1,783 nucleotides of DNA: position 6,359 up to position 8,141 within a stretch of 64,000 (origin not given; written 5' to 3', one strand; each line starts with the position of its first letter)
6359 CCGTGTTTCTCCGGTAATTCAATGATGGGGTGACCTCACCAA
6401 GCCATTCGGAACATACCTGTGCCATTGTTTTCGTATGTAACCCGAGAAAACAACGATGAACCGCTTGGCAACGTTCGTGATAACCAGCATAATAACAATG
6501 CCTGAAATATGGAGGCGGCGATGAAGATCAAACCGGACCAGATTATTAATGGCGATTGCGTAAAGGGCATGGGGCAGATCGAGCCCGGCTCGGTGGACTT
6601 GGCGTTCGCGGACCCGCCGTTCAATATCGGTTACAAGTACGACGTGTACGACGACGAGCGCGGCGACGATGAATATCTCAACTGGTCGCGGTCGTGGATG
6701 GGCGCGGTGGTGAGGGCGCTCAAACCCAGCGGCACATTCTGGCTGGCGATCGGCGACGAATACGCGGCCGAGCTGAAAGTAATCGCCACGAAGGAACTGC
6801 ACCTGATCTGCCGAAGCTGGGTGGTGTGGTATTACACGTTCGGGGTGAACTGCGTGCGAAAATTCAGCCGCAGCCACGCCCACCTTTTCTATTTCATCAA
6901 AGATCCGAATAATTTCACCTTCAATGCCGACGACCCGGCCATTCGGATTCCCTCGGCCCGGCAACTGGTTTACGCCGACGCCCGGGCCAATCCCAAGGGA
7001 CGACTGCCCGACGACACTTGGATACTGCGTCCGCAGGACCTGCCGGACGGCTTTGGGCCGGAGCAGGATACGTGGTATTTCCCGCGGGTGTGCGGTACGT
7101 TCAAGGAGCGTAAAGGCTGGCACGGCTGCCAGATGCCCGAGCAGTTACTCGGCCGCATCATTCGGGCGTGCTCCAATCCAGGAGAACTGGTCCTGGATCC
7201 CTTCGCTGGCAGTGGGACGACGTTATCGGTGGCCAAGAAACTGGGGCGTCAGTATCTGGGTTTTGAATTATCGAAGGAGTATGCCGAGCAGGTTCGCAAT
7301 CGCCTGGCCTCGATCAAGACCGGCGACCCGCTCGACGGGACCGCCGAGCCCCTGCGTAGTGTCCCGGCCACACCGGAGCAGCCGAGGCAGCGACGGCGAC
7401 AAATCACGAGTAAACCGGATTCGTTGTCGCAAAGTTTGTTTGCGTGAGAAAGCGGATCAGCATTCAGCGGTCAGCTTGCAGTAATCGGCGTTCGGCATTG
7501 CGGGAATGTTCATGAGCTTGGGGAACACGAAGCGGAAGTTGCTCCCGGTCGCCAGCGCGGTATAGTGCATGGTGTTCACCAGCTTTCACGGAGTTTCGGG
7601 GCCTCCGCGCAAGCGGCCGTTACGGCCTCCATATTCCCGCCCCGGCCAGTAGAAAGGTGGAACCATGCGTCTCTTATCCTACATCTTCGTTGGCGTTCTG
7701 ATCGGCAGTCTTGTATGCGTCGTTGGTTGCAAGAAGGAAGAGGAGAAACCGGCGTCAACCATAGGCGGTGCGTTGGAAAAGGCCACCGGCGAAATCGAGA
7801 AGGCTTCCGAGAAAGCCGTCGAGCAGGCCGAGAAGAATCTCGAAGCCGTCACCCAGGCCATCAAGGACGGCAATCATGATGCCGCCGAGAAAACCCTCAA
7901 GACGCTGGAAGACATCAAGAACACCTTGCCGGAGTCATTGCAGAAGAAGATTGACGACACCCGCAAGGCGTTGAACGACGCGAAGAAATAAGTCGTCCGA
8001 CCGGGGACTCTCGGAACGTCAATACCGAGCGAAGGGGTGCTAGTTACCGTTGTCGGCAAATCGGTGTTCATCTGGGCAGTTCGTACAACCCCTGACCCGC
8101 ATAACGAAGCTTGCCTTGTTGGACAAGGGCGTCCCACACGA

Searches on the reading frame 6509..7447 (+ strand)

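Call 31: search_protein_families(library=pfam, proteins=[window:6509-7447:+], max_evalue=0.01)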
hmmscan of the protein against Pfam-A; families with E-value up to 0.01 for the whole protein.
window:6509-7447:+ (312 aa): 1 family
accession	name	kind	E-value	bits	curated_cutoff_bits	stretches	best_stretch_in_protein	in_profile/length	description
PF01555.25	N6_N4_Mtase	-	1.3e-50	172.8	26.7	1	29-262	1-219/221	DNA methylase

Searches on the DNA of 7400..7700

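Call 78: search_rna_families(source=window, start=7400, end=7700, threshold=evalue, max_evalue=1)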
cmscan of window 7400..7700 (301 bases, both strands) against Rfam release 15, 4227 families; matches with E-value up to 1: 0.
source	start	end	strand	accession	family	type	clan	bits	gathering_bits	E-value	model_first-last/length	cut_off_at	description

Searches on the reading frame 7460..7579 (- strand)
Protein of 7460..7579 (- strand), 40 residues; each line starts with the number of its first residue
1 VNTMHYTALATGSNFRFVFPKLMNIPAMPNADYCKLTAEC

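Call 71: find_homologous_proteins(query=window:7460-7579:-, max_evalue=0.01)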
Query seq(40 aa) (40 aa): 1 proteins with E <= 0.01 among 1 candidates.
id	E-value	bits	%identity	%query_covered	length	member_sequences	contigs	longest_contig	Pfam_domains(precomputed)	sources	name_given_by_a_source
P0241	2.1e-18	81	100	93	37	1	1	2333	-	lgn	-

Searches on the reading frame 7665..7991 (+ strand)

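Call 31: search_protein_families(library=pfam, proteins=[window:7665-7991:+], max_evalue=0.01)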
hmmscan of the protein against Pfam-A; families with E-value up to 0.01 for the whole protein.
window:7665-7991:+ (108 aa): 4 families
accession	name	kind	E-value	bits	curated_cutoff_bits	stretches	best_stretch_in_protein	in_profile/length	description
PF19911.4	DUF6384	-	0.00033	20.3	25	1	30-94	134-200/308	Family of unknown function (DUF6384)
PF24430.1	DUF7553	-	0.0028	18.6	27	1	37-107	6-76/85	Family of unknown function (DUF7553)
PF20572.3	DUF6781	-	0.0067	16.7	27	1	30-105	68-143/213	Family of unknown function (DUF6781)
PF01442.23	Apolipoprotein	-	0.0083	16.3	90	1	36-103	52-119/190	Apolipoprotein A1/A4/E domain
